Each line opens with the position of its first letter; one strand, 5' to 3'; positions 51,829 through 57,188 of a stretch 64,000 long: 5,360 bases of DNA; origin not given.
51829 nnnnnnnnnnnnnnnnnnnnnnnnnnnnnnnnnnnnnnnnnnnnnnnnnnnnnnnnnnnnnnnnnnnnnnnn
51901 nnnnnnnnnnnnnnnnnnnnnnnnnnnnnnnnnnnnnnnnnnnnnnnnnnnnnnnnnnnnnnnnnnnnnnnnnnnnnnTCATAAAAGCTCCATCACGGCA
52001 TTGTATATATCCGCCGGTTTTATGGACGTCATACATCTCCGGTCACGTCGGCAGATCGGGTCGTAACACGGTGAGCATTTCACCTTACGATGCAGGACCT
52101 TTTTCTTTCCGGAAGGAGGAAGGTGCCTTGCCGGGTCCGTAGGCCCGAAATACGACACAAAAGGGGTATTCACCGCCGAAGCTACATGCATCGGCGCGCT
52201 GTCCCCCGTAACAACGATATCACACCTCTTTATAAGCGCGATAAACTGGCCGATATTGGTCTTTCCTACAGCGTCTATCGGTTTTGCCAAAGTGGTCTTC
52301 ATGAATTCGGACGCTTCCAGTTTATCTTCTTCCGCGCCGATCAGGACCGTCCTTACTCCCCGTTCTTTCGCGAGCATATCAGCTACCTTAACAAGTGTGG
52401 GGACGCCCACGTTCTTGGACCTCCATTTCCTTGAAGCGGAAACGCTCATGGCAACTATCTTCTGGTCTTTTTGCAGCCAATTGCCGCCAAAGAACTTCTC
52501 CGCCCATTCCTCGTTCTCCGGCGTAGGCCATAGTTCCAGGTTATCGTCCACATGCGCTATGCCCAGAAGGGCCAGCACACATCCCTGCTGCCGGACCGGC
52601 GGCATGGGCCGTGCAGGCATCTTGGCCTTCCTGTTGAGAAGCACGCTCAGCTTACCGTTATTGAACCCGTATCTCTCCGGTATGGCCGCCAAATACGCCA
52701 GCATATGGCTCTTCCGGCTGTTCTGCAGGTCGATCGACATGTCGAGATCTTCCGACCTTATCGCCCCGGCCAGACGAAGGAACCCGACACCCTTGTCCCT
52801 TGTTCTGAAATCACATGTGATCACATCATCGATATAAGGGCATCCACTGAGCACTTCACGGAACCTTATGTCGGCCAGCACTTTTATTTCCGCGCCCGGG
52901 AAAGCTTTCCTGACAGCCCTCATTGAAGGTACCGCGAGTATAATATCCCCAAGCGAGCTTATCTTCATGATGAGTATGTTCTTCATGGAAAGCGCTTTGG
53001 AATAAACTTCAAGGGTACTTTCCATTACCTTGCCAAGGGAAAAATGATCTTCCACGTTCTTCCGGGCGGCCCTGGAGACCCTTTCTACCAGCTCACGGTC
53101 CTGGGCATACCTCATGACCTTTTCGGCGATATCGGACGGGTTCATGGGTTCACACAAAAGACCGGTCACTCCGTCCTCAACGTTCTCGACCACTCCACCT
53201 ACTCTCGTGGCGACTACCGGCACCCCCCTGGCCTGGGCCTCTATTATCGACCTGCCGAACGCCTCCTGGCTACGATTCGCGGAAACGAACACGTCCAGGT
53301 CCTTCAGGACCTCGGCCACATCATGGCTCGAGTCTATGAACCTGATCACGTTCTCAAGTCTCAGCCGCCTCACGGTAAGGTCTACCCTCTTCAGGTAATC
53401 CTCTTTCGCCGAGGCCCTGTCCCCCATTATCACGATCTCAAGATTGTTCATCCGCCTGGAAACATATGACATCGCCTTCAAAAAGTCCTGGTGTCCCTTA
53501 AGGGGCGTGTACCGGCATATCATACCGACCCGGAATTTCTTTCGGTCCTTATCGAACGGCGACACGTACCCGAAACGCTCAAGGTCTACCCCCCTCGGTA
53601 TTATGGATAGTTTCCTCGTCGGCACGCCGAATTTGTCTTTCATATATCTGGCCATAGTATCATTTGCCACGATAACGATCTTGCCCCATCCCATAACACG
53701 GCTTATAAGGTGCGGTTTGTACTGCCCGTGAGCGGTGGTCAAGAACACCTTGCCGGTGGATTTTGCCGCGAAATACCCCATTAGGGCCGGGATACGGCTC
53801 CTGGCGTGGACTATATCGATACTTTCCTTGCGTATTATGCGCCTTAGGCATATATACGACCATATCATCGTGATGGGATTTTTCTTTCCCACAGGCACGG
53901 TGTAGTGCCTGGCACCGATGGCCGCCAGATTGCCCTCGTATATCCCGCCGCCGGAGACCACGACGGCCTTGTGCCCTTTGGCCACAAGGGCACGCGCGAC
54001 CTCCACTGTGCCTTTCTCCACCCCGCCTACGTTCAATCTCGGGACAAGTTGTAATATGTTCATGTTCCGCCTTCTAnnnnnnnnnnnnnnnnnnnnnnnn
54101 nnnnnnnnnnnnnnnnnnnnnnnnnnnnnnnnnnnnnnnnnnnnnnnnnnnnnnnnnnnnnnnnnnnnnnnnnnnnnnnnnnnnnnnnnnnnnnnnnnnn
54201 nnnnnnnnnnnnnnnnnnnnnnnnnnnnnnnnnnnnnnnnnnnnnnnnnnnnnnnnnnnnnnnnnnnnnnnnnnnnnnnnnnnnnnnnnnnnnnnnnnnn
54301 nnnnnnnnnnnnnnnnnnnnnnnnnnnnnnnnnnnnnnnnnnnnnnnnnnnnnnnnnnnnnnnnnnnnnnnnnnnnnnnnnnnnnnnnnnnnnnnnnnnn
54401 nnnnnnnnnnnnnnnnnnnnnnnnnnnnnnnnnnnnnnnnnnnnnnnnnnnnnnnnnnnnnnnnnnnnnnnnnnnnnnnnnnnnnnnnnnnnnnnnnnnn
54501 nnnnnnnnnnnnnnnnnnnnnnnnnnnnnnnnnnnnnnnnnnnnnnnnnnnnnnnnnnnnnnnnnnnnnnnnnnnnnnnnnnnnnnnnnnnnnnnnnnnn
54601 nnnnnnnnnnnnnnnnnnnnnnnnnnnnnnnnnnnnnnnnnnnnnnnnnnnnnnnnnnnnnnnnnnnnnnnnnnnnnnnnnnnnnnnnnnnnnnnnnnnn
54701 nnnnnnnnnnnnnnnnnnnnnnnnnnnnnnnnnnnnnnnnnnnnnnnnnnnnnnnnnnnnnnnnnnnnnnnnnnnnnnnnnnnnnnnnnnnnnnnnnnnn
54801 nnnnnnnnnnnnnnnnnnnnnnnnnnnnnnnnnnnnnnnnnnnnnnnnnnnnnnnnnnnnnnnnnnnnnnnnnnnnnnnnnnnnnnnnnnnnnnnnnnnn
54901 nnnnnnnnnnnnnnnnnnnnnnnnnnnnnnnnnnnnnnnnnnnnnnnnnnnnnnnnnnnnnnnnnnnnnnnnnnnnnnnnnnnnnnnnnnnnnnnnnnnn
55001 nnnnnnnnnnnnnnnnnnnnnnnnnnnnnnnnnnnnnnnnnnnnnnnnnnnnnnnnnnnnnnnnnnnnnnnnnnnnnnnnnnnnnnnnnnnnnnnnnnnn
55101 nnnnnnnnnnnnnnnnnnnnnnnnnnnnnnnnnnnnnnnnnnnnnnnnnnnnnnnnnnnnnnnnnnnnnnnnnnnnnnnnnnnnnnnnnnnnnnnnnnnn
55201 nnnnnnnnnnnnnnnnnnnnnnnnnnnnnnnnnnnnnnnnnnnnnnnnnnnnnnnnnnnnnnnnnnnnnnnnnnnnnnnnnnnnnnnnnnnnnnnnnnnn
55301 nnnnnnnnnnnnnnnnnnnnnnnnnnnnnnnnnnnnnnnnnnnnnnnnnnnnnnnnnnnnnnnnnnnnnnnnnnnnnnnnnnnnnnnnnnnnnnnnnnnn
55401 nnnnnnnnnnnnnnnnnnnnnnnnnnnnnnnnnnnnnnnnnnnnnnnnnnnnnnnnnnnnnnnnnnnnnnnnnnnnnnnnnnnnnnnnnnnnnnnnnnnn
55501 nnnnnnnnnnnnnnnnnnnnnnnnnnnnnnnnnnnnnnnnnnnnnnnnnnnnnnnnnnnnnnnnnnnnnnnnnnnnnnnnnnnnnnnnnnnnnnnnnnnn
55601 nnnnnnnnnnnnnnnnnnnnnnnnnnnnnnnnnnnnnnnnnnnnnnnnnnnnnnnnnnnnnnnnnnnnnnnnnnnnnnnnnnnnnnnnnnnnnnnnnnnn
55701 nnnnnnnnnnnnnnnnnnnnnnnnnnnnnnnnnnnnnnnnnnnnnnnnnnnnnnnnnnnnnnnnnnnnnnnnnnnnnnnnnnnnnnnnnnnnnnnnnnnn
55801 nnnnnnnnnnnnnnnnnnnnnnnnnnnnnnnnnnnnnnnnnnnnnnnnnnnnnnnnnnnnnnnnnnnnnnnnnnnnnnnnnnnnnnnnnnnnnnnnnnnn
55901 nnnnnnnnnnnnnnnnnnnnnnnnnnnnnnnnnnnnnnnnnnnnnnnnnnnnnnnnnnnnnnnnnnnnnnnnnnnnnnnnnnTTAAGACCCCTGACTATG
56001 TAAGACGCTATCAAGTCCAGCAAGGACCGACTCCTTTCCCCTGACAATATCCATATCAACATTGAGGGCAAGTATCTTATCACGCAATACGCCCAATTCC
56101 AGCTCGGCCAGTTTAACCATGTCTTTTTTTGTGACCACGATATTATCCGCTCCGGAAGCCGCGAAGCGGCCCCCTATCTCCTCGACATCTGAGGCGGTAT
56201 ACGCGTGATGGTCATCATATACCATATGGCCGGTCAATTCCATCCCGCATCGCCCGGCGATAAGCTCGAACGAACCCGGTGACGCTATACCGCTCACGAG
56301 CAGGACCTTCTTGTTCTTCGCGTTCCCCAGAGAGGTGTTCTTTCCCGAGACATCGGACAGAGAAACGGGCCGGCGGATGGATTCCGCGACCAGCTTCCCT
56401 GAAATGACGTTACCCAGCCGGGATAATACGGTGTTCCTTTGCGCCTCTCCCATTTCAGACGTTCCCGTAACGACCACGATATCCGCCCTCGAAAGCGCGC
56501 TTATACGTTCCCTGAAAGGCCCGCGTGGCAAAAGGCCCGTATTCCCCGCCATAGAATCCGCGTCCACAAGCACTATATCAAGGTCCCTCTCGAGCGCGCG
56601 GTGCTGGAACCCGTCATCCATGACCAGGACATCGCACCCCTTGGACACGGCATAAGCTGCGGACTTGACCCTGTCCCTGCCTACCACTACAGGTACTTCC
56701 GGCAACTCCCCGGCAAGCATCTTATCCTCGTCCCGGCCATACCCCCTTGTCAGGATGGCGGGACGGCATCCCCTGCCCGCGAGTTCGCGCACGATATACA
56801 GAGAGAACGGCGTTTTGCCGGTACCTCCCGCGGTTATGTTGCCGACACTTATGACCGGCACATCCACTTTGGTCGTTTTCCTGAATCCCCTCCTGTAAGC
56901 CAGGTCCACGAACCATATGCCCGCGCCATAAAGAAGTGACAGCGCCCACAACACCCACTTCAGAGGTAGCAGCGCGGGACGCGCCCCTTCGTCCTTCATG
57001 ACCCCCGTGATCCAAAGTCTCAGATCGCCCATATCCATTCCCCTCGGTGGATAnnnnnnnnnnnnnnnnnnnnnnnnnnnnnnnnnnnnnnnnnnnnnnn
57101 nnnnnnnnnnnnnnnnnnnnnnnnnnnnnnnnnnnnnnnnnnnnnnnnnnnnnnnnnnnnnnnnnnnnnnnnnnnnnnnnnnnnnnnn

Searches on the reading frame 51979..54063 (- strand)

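Call 68: search_protein_families(library=pfam, proteins=[window:51979-54063:-], max_evalue=0.00001)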
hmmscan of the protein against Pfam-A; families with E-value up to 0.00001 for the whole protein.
window:51979-54063:- (694 aa): 6 families
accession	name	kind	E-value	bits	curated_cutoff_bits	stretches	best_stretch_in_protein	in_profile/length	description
PF00534.26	Glycos_transf_1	-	9e-35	120.2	26.4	1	172-335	11-171/172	Glycosyl transferases group 1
PF01075.23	Glyco_transf_9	-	2.4e-30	106.1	22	1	429-671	2-241/247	Glycosyltransferase family 9 (heptosyltransferase)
PF13692.12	Glyco_trans_1_4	-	7.2e-30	104.6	27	1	178-322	3-142/142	Glycosyl transferases group 1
PF13439.12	Glyco_transf_4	-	7e-27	94.9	28.5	1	12-163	1-170/170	Glycosyltransferase Family 4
PF13579.12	Glyco_trans_4_4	-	1.5e-10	42.1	29.7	1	13-158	1-158/158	Glycosyl transferase 4-like domain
PF20706.3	GT4-conflict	-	4.3e-07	29.7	26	1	173-339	194-357/385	Family 4 Glycosyltransferase in conflict systems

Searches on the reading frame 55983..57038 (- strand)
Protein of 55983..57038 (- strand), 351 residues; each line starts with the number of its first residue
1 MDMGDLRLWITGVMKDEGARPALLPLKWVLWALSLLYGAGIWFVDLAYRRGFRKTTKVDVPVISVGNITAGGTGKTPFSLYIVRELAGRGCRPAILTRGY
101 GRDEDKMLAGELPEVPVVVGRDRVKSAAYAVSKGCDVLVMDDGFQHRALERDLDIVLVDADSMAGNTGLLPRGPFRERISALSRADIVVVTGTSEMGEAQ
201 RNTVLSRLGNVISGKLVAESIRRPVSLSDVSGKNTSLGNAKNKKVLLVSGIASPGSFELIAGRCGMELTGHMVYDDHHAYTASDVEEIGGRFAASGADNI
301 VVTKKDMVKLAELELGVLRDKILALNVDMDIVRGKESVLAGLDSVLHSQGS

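Call 69: search_protein_families(library=pfam, proteins=[window:55983-57038:-], max_evalue=0.00001)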
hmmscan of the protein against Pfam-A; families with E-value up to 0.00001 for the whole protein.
window:55983-57038:- (351 aa): 1 family
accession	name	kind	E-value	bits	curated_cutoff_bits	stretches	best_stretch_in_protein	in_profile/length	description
PF02606.20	LpxK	-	4.9e-78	263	27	1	26-342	1-323/328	Tetraacyldisaccharide-1-P 4'-kinase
